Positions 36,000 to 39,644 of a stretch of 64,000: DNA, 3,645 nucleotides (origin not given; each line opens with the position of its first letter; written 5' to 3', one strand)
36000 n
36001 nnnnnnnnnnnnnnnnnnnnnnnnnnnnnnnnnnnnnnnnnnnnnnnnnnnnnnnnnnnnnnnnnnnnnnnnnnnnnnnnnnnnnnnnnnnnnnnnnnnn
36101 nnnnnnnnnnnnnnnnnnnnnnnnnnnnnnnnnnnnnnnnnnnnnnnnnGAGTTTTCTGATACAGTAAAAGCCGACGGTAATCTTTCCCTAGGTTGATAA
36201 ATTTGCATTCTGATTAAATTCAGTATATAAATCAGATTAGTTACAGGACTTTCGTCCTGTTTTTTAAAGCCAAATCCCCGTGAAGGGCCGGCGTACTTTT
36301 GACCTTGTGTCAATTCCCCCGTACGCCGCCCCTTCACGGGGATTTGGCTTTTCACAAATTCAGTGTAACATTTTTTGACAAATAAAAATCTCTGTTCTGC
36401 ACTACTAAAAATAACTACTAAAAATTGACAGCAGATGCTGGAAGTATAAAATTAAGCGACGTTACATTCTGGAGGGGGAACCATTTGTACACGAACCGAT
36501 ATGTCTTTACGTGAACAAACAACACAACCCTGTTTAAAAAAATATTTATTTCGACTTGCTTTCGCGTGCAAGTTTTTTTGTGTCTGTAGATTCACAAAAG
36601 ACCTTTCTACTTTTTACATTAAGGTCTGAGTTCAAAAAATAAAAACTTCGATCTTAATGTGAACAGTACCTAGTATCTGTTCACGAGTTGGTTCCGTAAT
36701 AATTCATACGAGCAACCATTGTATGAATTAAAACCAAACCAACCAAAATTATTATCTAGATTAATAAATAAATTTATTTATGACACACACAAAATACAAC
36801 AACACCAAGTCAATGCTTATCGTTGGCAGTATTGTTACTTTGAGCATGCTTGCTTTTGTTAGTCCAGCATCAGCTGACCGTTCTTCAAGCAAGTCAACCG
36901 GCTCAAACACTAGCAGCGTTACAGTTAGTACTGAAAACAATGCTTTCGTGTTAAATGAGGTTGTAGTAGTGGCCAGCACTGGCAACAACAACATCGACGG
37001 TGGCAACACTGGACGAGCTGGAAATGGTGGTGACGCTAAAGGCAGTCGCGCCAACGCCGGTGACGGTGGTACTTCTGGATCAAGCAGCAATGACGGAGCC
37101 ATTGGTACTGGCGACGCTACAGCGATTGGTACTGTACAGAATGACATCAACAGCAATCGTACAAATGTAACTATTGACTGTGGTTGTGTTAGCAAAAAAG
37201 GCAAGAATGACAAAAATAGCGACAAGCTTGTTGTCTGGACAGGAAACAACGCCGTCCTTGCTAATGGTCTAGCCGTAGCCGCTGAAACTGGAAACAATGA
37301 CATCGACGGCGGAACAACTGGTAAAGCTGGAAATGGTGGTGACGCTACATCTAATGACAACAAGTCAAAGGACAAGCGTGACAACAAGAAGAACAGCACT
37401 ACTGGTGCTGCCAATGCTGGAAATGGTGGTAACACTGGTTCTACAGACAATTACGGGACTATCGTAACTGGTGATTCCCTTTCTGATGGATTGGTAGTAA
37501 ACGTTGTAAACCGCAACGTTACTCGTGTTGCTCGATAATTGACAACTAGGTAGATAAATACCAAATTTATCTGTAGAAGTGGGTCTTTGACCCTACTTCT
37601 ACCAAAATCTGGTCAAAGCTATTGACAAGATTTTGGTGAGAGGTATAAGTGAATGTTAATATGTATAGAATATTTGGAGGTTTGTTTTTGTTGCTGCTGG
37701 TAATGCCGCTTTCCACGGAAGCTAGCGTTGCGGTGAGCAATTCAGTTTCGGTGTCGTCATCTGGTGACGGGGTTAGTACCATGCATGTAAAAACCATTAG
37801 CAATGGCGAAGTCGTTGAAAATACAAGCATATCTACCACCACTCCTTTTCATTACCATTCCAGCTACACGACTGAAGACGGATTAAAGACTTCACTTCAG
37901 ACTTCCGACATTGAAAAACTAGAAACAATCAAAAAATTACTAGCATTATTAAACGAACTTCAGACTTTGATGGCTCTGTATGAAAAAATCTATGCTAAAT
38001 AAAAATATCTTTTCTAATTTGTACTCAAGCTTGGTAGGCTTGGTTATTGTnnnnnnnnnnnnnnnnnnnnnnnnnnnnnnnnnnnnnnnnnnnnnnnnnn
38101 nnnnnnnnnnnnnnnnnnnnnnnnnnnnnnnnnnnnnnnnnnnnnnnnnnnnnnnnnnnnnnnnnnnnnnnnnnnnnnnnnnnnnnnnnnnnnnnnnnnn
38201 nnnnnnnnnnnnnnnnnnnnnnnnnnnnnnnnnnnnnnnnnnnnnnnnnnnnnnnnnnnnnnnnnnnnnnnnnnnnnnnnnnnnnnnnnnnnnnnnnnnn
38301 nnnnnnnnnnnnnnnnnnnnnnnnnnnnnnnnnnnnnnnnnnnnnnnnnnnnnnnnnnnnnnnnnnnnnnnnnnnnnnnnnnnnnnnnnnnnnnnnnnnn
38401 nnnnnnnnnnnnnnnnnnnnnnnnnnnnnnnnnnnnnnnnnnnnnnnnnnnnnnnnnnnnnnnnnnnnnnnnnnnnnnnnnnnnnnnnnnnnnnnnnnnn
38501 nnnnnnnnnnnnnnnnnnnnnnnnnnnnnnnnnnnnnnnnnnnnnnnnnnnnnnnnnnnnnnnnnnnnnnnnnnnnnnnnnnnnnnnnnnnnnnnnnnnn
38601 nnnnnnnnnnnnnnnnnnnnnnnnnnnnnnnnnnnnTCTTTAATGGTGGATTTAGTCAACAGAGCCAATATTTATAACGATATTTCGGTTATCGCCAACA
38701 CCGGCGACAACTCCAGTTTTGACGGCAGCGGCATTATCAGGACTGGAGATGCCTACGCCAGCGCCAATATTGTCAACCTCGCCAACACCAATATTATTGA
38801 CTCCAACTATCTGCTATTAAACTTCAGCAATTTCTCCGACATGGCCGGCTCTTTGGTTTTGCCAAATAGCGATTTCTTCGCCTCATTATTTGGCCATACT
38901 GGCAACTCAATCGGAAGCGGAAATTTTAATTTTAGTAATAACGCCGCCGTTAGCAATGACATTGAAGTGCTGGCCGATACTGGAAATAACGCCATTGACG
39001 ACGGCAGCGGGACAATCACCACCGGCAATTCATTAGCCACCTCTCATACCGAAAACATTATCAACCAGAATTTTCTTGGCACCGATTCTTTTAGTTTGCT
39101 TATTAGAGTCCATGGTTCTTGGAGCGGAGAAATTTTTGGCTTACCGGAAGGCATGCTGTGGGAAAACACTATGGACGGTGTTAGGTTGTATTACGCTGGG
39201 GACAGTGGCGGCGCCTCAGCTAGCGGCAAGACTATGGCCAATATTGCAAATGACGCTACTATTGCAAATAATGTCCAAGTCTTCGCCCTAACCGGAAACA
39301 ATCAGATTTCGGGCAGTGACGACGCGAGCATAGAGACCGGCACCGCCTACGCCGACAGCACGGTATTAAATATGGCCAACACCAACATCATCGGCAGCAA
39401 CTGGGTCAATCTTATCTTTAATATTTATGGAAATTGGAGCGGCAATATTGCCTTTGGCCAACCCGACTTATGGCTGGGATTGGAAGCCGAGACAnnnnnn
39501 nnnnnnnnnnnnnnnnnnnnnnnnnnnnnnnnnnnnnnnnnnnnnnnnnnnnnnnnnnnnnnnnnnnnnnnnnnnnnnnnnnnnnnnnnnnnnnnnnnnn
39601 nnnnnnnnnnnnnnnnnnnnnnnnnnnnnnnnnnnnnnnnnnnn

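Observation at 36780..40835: Cell-surface protein locus with a recurring ~25-residue TGDA........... motif and a peptidoglycan-binding-like tail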

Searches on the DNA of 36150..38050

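Call 79: search_rna_families(source=window, start=36150, end=38050, threshold=evalue, max_evalue=1)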
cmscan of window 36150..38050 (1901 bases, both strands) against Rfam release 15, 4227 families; matches with E-value up to 1: 8.
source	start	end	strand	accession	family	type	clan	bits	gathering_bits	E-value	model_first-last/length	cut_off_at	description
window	36243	36351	+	RF02495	ohsC_RNA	Gene; antitoxin;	-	24.8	50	0.6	1-77/77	no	Oppression of Hydrophobic ORF by sRNA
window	36263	36352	-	RF04127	MIR8007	Gene; miRNA;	-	23.7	195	0.091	1-226/226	no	MIR8007 microRNA precursor family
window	36985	37069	+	RF04030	mir-6096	Gene; miRNA;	-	21.2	100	0.29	1-85/85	no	mir-6096 microRNA precursor family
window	36267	36350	-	RF00895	mir-786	Gene; miRNA;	-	20.3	93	0.42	1-90/90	no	mir-786 microRNA precursor family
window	36608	36668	+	RF04286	mir-513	Gene; miRNA;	CL00136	20.3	72.1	0.51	9-74/82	no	mir-513 microRNA precursor family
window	36162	36352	+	RF02563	CbSR3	Gene; antisense;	-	18.1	101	0.33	1-198/198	no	Coxiella burnetii sRNA 3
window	37532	37641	+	RF02634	EF3314_EF3315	Gene; sRNA;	-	17.3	100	0.48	1-141/141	no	Enterococcus sRNA EF3314_EF3315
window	37582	37654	+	RF00656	mir-205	Gene; miRNA;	-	17.3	55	0.85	1-75/75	no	mir-205 microRNA precursor family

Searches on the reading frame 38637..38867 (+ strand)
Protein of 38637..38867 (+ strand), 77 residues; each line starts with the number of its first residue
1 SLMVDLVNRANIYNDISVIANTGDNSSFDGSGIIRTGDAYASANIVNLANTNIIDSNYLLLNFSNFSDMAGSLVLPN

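Call 42: search_solved_structures(query=A3, max_evalue=10)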
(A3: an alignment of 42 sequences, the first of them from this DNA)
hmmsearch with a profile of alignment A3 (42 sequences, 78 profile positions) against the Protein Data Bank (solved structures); distinct sequences matched with E-value up to 10: 3.
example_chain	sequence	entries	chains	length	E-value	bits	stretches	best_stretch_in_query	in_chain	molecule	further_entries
6aij_A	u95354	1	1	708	0.49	13.8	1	16-71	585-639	Cyclomaltodextrin glucanotransferase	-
4jcl_A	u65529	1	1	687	0.67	13.4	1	16-71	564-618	Cyclomaltodextrin glucanotransferase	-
1k9y_A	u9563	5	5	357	0.83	13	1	25-59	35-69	Halotolerance protein HAL2 | 3',5'-ADENOSINE BISPHOSPHATASE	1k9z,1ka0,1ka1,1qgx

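Call 43: search_protein_families(library=pfam, alignment_id=A3, max_evalue=10)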
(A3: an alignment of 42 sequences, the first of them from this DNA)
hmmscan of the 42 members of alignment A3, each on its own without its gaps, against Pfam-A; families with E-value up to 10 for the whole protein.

A. member 1, seq(77 aa): 0 families

B. families by the number of members that match (of 42 scanned): 9 families
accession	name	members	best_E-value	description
PF20944.2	StcE_b-sandwich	2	0.1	Metalloprotease StcE, beta-sandwich domain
PF12360.13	Pax7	1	0.0056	Paired box protein 7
PF20751.3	SP2_M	1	0.021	Structural protein 2 second domain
PF18836.7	B_solenoid_ydck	1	0.029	YdcK Beta solenoid repeat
PF20801.2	MAML1_3_TAD2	1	0.057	Mastermind-like 1/3, transactivation domain 2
PF12978.13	DUF3862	1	0.1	Domain of Unknown Function with PDB structure (DUF3862)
PF15992.10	DUF4769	1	0.16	Domain of unknown function (DUF4769)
PF22263.1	DUF6951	1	0.17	Family of unknown function (DUF6951)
PF07517.20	SecA_DEAD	1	0.26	SecA DEAD-like domain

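Call 49: search_protein_representatives(alignment_id=A3)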
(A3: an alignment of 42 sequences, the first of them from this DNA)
Query: 42 sequences, 78 profile positions. Proteins with E-value up to 0.001 (for the whole library): 3356; up to 1e-10: 2302; up to 1e-30: 1461. The best 150 are listed.
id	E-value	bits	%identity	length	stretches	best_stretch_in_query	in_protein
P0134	3.8e-93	321.8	-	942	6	4-77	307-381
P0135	8.6e-93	320.7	-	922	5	2-77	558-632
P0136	2.2e-90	312.9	-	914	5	2-76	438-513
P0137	5.6e-90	311.6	-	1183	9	5-77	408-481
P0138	3.4e-88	305.9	-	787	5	2-77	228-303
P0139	5.6e-88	305.2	-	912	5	2-76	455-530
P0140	2.9e-87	303.0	-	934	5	2-77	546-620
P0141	9.6e-86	298.1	-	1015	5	2-77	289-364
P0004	1.4e-85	297.6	-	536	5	3-76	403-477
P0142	3.2e-85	296.4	-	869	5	2-76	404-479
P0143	1.2e-84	294.5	-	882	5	3-77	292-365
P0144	1.4e-84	294.4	-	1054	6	4-77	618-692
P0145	7.3e-84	292.0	-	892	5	2-76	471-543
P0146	3.3e-83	290.0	-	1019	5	3-76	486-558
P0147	7.4e-83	288.8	-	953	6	4-76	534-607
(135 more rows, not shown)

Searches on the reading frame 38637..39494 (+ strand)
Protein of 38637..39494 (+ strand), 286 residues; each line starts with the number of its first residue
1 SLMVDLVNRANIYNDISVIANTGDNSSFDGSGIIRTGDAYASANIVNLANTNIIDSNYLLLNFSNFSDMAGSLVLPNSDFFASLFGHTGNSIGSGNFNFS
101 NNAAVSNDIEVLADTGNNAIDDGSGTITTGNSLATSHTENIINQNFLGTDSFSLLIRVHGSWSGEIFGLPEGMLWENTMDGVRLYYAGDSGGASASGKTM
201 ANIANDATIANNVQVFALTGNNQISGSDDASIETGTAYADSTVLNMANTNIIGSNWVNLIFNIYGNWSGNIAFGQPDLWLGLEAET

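Call 55: find_related_loci(query=A4, collection=genome_contigs, flank=8000)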
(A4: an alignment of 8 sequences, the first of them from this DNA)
Query A4 (286 aa) in genome_contigs; peptide patterns used: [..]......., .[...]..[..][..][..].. (x = any residue, [..] = any of these).
136 stretches matched a pattern; 75 encode a relative of the query (tblastn E <= 1e-3); 75 distinct loci.
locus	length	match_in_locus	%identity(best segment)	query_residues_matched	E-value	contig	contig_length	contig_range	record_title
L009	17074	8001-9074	64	1-285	2e-105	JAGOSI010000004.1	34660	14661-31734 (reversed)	MAG: Candidatus Paceibacterota bacterium isolate Gw_Eff_bin_314 Gw_Eff_2254_length_34660_cov_7.945791, whole genome shot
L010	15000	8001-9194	63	1-286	5e-106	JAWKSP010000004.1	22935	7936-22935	MAG: Candidatus Paceibacterota bacterium isolate ABC1.92 ABC1.92.fa-4, whole genome shotgun sequence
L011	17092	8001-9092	64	1-285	1e-94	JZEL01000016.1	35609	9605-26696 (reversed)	MAG: Parcubacteria bacterium OLB19 UZ19_OD100CONTIG000016, whole genome shotgun sequence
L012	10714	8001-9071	58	8-286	9e-89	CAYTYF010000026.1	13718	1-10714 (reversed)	MAG TPA_asm: uncultured Candidatus Saccharibacteria bacterium isolate SRP342105_co2_33 genome assembly, contig: NODE_473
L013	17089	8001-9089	54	8-286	1e-87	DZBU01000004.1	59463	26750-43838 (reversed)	MAG TPA_asm: Candidatus Elulimicrobium sp. isolate SulCav_PC08_66_47_31 SulCav_PC08-66_177_length_59463_cov_18.489513, w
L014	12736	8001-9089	52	4-284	3e-85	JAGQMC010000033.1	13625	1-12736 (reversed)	MAG: Candidatus Kaiserbacteria bacterium isolate HKST-UBA32 k127_2776177, whole genome shotgun sequence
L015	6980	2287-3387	53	4-286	2e-84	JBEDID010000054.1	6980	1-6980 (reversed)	MAG: Candidatus Parcubacteria bacterium isolate NASQAN2015_010_A_bin.14 scaffold_001205, whole genome shotgun sequence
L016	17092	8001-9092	53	10-286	3e-80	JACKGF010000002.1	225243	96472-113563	MAG: Candidatus Nomurabacteria bacterium isolate HK-STAS-PATE-27 HK-STAS-PATE-27_2, whole genome shotgun sequence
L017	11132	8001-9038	50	1-283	3e-75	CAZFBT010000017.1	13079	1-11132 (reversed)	MAG TPA_asm: uncultured Candidatus Saccharibacteria bacterium isolate binchicken_co107_473 genome assembly, contig: NODE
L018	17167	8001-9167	48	4-285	3e-73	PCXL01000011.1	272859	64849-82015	MAG: Candidatus Zambryskibacteria bacterium CG10_big_fil_rev_8_21_14_0_10_42_12 CG10_8_21_14_0.10_scaffold_20_c, whole g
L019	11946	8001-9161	44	1-285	2e-69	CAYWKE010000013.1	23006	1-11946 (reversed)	MAG TPA_asm: uncultured Candidatus Saccharibacteria bacterium isolate SRP141376_co3_67 genome assembly, contig: NODE_593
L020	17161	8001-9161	49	8-286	2e-68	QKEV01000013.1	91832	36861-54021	MAG: bacterium isolate SZUA-485 scaffold_1056, whole genome shotgun sequence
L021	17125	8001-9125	47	4-284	1e-68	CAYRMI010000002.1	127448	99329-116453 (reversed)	MAG TPA_asm: uncultured Candidatus Saccharibacteria bacterium isolate SRP300315_co1_16 genome assembly, contig: NODE_62_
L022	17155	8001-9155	47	1-285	1e-67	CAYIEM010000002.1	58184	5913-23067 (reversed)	MAG TPA_asm: uncultured Candidatus Saccharibacteria bacterium isolate ERP119705_co1_285 genome assembly, contig: NODE_38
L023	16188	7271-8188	42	4-285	8e-67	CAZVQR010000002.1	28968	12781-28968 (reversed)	MAG TPA_asm: uncultured Candidatus Saccharibacteria bacterium isolate SRP178908_co1_346 genome assembly, contig: NODE_93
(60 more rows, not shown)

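Call 93: find_related_loci(query=A4, collection=viral_contigs, flank=5000)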
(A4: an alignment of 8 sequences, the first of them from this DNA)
Query A4 (286 aa) in viral_contigs; peptide patterns used: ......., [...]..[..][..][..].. (x = any residue, [..] = any of these).
91 stretches matched a pattern, but none encodes a relative of the query by tblastn (E <= 1e-3).

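Call 94: search_solved_structures(query=A4, max_evalue=1)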
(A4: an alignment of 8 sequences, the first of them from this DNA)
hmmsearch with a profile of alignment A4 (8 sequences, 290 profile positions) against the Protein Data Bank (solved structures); distinct sequences matched with E-value up to 1: 0.
